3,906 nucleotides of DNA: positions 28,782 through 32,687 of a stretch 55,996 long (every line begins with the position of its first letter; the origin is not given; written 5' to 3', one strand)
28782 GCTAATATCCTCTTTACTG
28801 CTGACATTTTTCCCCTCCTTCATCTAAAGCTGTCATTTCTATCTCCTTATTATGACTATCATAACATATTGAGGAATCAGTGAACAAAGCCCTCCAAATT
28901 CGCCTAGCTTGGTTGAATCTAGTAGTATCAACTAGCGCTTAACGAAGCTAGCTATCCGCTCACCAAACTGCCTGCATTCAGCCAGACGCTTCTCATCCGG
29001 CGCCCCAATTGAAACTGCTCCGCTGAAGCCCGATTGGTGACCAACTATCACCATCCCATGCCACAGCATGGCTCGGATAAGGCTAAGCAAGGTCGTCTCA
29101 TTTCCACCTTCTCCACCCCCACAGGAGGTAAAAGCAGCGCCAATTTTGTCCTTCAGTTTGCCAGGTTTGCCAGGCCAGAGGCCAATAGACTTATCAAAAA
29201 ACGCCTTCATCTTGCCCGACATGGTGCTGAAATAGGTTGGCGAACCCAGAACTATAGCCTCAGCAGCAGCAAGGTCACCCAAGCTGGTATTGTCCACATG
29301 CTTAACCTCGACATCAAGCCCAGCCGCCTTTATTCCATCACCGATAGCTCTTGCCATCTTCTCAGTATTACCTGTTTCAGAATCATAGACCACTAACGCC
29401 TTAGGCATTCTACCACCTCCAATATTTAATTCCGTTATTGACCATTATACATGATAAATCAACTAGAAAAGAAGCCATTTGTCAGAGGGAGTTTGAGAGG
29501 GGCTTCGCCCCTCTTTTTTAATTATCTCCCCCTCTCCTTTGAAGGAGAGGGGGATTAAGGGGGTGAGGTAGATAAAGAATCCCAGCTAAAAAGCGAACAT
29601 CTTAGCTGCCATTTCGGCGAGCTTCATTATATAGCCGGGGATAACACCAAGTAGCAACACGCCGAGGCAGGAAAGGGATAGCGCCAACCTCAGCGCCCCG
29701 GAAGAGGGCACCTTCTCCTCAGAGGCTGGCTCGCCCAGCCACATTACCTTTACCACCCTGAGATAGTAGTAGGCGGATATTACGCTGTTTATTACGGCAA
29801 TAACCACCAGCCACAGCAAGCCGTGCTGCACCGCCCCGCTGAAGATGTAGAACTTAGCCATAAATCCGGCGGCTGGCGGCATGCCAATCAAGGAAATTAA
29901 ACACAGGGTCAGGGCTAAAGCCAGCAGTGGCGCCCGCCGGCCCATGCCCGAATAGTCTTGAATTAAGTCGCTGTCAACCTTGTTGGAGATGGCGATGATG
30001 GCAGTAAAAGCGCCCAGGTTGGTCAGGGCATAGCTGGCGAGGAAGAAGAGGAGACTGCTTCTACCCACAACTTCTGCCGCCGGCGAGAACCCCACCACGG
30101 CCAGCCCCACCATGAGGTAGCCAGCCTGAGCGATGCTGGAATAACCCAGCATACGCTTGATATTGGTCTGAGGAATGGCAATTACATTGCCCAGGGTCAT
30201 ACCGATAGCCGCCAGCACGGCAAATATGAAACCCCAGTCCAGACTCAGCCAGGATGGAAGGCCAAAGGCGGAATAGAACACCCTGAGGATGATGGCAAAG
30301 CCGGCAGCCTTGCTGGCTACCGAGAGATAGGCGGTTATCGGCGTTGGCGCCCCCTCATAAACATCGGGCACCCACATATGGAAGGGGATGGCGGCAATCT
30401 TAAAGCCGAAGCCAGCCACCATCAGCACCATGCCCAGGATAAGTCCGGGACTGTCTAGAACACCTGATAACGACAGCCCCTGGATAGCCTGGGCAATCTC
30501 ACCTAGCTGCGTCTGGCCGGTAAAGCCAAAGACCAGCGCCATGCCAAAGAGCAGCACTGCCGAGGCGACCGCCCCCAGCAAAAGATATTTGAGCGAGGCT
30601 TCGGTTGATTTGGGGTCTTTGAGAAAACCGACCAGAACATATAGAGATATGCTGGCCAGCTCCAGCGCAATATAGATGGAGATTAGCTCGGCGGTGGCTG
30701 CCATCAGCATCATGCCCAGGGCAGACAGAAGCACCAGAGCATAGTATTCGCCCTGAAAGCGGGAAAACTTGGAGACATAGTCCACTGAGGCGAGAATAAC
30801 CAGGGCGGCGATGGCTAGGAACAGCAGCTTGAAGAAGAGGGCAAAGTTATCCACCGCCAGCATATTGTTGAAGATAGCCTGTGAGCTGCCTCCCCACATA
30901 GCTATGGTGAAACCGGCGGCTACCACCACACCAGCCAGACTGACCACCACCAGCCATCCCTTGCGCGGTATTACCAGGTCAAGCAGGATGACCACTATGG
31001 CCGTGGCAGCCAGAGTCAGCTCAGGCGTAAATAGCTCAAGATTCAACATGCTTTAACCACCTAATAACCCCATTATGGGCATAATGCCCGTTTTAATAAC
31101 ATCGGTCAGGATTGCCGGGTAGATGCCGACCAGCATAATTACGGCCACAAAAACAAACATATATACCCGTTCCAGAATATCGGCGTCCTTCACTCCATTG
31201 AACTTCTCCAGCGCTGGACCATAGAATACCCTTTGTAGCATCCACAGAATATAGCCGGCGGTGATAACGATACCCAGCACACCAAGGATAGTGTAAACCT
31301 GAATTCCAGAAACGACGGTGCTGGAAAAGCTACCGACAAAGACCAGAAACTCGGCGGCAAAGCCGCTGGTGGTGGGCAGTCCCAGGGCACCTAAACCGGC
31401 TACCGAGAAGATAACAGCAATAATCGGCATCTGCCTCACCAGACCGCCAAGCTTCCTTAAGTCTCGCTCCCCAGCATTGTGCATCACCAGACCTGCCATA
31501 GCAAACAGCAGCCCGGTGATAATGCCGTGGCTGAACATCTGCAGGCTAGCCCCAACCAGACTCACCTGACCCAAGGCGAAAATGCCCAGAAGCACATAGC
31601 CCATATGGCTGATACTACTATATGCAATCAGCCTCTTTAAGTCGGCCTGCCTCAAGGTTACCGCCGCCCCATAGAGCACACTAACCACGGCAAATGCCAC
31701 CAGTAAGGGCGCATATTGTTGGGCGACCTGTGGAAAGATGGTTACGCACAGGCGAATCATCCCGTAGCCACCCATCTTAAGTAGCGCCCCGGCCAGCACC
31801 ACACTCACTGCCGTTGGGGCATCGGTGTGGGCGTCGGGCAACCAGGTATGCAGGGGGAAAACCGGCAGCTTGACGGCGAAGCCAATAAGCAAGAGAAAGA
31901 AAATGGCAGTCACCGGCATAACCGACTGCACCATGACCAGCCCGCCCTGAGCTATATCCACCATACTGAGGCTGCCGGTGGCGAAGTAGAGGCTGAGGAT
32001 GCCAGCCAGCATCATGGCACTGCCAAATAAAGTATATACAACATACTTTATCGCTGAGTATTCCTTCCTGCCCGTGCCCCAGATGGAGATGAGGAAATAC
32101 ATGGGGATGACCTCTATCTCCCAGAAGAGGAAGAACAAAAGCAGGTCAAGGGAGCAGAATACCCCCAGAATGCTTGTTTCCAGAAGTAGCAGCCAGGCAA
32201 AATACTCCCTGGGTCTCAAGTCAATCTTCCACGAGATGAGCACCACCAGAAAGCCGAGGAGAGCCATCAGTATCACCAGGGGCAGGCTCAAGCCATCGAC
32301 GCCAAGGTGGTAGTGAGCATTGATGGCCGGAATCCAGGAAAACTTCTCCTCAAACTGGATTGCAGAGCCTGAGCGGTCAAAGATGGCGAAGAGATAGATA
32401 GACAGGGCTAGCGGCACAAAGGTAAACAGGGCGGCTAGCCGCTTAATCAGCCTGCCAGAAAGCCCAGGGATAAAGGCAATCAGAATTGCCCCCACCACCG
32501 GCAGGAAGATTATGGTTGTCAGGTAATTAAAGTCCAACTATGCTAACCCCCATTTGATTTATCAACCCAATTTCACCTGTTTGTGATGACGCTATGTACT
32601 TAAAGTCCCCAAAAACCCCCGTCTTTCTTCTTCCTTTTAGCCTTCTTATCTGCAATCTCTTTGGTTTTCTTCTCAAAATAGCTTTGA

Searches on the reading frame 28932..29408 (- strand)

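Call 9: search_protein_families(library=ncbifam, proteins=[window:28932-29408:-])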
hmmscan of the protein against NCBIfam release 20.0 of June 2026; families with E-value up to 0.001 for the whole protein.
window:28932-29408:- (158 aa): 21 families
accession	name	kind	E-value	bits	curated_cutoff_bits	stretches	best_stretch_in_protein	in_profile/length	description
NF002999.0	PRK03767.1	equivalog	3.2e-30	105.4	141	2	43-132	64-151/200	NAD(P)H:quinone oxidoreductase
TIGR01755.1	flav_wrbA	equivalog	1.3e-25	90.5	132.5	1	44-125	64-143/197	NAD(P)H:quinone oxidoreductase type IV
NF004049.0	PRK05568.1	equivalog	1.4e-14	54.6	206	1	1-153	1-140/142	flavodoxin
TIGR01753.1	flav_short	equivalog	2.3e-14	54.1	123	1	5-74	2-73/140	flavodoxin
NF004050.0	PRK05569.1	subfamily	2.5e-10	40.9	136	1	2-60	2-60/141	flavodoxin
NF008887.0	PRK11921.1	equivalog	9.2e-10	37.9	635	1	5-156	253-395/396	anaerobic nitric oxide reductase flavorubredoxin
NF005216.0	PRK06703.1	subfamily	1.6e-08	34.8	127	1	1-59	1-59/151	flavodoxin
NF005246.0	PRK06756.1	subfamily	1.9e-07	31.1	130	1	2-153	2-144/148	flavodoxin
NF003954.0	PRK05452.1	equivalog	3.6e-07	29.4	711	1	5-154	255-394/479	anaerobic nitric oxide reductase flavorubredoxin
NF005587.0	PRK07308.1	equivalog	1e-05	25.8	138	1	2-60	2-60/147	flavodoxin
NF006736.0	PRK09267.1-2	equivalog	1.5e-05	24.8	202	1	5-60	5-55/161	flavodoxin FldA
NF006737.0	PRK09267.1-3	equivalog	1.9e-05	24.3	238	1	6-73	6-68/174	flavodoxin FldA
NF008316.0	PRK11104.1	equivalog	3e-05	23.9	142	1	3-74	2-73/177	menaquinone-dependent protoporphyrinogen IX dehydrogenase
NF006739.0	PRK09267.1-5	subfamily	5.9e-05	22.9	175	1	1-61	1-59/168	flavodoxin FldA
NF006738.0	PRK09267.1-4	equivalog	6.1e-05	22.7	172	1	6-60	5-57/171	flavodoxin FldA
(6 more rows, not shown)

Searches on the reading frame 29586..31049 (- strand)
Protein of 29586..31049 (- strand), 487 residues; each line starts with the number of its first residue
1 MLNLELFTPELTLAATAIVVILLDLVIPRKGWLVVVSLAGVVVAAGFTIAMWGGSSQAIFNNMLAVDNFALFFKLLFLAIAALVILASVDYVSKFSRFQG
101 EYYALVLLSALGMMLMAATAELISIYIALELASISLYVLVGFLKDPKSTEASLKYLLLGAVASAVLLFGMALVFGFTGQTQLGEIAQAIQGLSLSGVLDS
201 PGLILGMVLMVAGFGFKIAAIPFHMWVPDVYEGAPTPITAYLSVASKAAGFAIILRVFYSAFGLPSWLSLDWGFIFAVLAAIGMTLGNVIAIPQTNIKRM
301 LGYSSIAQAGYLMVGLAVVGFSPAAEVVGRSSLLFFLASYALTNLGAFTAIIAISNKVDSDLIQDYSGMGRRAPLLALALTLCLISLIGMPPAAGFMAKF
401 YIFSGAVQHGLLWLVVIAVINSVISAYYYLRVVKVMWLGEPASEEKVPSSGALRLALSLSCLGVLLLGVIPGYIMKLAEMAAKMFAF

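Call 9: search_protein_families(library=ncbifam, proteins=[window:29586-31049:-])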
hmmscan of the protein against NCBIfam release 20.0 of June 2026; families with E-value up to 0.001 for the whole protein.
window:29586-31049:- (487 aa): 71 families (the best 25 are shown)
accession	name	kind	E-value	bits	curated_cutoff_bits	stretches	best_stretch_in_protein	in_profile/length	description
TIGR01770.1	NDH_I_N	subfamily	6.2e-126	421.1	332.6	1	6-474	3-471/472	NADH-quinone oxidoreductase subunit NuoN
NF004440.0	PRK05777.1-3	equivalog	6.9e-124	414.3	519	1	3-485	7-476/477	NADH-quinone oxidoreductase subunit NuoN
NF004442.0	PRK05777.1-5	equivalog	3.4e-121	405.6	523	1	3-482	7-478/483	NADH-quinone oxidoreductase subunit NuoN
NF002701.0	PRK02504.1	equivalog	4.8e-120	401.5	569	1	2-444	10-441/513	NAD(P)H-quinone oxidoreductase subunit N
NF004446.0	PRK05777.2-4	equivalog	6.2e-113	378.6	590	1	4-479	11-492/502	NADH-quinone oxidoreductase subunit NuoN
NF004441.0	PRK05777.1-4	equivalog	4.2e-105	352.3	477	1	97-484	142-522/524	NADH-quinone oxidoreductase subunit NuoN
NF004445.0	PRK05777.2-3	equivalog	1e-86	291.8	408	1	3-477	6-469/475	NADH-quinone oxidoreductase subunit NuoN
NF004439.0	PRK05777.1-1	equivalog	1.5e-84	284.6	531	1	11-483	14-483/485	NADH-quinone oxidoreductase subunit NuoN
NF004443.0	PRK05777.2-1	equivalog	9.1e-84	282.4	626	1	2-471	9-481/506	NADH-quinone oxidoreductase subunit NuoN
NF004444.0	PRK05777.2-2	equivalog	1.6e-79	268.2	496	1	2-463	12-472/496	NADH-quinone oxidoreductase subunit NuoN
NF006241.0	PRK08377.1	equivalog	1.3e-60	205.8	645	1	33-483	44-475/494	NADH dehydrogenase subunit N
NF004447.0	PRK05777.2-5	equivalog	2.2e-60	205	547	1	6-469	3-453/458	NADH-quinone oxidoreductase subunit NuoN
NF006240.0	PRK08376.1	subfamily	1.3e-58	199.2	662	1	47-482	69-504/521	putative monovalent cation/H+ antiporter subunit D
NF006419.0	PRK08668.1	equivalog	6.7e-51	173.8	617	1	17-479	15-475/613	NADH dehydrogenase subunit M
NF009305.0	PRK12662.1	equivalog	2e-47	162.1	700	1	67-472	75-473/492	putative monovalent cation/H+ antiporter subunit D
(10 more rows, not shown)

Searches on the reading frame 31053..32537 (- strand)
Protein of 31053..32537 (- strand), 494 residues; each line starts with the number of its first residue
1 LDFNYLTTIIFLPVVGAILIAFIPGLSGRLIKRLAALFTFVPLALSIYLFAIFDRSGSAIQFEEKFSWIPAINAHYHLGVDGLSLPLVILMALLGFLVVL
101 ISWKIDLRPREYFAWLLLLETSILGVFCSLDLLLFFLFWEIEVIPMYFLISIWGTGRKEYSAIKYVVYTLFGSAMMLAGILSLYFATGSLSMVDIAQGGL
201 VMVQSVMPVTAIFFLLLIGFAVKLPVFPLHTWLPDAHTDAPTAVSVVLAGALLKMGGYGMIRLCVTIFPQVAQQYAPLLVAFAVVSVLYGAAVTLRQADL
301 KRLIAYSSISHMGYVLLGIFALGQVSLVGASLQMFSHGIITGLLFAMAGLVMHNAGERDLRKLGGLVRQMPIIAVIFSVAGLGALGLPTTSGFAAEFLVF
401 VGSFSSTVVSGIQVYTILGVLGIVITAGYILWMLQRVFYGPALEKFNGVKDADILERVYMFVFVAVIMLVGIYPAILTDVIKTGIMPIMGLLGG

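Call 9: search_protein_families(library=ncbifam, proteins=[window:31053-32537:-])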
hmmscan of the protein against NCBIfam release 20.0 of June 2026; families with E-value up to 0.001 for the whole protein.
window:31053-32537:- (494 aa): 73 families (the best 25 are shown)
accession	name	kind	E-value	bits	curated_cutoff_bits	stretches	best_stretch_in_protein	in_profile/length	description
TIGR01972.1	NDH_I_M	subfamily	6.5e-158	526.4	263.8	1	6-487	1-481/486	NADH-quinone oxidoreductase subunit M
NF009212.0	PRK12561.1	subfamily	1.7e-129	432.9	645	1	2-482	5-489/531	NAD(P)H-quinone oxidoreductase subunit 4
NF004500.0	PRK05846.1-4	equivalog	3.2e-129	432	550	1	2-487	3-501/525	NADH-quinone oxidoreductase subunit M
NF004499.0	PRK05846.1-3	equivalog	2.1e-126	422.6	585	1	3-485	4-481/502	NADH-quinone oxidoreductase subunit M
NF004501.0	PRK05846.1-5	subfamily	6.8e-119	397.8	598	1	2-486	3-481/492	NADH-quinone oxidoreductase subunit M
NF005060.0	PRK06473.1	equivalog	6.2e-117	391.4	747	1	6-480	2-473/500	NADH-quinone oxidoreductase subunit M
NF002713.0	PRK02546.1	subfamily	1.3e-110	370.4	827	1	2-486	7-496/533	NAD(P)H-quinone oxidoreductase subunit 4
NF005611.0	PRK07363.1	equivalog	2.5e-109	366.1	764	1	6-483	2-476/501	NADH-quinone oxidoreductase subunit M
NF004505.0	PRK05846.2-5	equivalog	5.5e-106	355.3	700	1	5-488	4-481/508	NADH-quinone oxidoreductase subunit M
NF004498.0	PRK05846.1-1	equivalog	1.6e-96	324.1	614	1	6-486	3-494/509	NADH-quinone oxidoreductase subunit M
NF004506.0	PRK05846.2-6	equivalog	3.7e-93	313.5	789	1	33-483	39-484/493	NADH-quinone oxidoreductase subunit M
NF004504.0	PRK05846.2-3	equivalog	5.1e-88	296.3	785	1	31-481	41-486/499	NADH-quinone oxidoreductase subunit M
NF004502.0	PRK05846.2-1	equivalog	2.4e-87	293.8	791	1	5-483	5-492/500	NADH-quinone oxidoreductase subunit M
NF004503.0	PRK05846.2-2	subfamily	7.3e-73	246.5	720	1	9-482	5-483/490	NADH-quinone oxidoreductase subunit M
NF006419.0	PRK08668.1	equivalog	1.2e-69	235.7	617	1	5-482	3-475/613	NADH dehydrogenase subunit M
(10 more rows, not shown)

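Call 46: find_related_loci(query=window:31053-32537:-, collection=metagenome_contigs, flank=4000)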
Query window:31053-32537:- (494 aa) in metagenome_contigs; peptide patterns used: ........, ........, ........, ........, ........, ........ (x = any residue, [..] = any of these).
600 stretches matched a pattern (row limit reached: there are more); 552 encode a relative of the query (tblastn E <= 1e-3); the best 80 are kept; 80 distinct loci.
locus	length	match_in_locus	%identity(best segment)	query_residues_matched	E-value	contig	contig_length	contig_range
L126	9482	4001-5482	94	1-494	0e+0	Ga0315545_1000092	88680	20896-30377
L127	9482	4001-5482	93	1-494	0e+0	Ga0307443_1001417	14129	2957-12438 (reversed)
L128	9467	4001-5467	94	1-489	0e+0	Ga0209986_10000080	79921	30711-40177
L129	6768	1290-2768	94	1-493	0e+0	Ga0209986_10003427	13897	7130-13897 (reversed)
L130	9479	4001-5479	93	1-493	0e+0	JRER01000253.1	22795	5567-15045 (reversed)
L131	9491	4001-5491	93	1-494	0e+0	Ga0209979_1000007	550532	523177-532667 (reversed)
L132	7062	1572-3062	93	1-494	0e+0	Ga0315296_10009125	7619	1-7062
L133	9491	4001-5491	93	1-494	0e+0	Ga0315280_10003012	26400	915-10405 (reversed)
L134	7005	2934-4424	93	1-494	0e+0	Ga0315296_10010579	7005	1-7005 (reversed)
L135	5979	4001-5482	91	1-494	0e+0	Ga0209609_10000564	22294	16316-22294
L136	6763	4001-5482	92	1-494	0e+0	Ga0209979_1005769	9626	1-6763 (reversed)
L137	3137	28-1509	91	1-494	0e+0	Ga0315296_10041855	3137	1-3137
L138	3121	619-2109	91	1-494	0e+0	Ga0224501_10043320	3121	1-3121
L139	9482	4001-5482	88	1-494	0e+0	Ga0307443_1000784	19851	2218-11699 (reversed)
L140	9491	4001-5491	89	1-494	0e+0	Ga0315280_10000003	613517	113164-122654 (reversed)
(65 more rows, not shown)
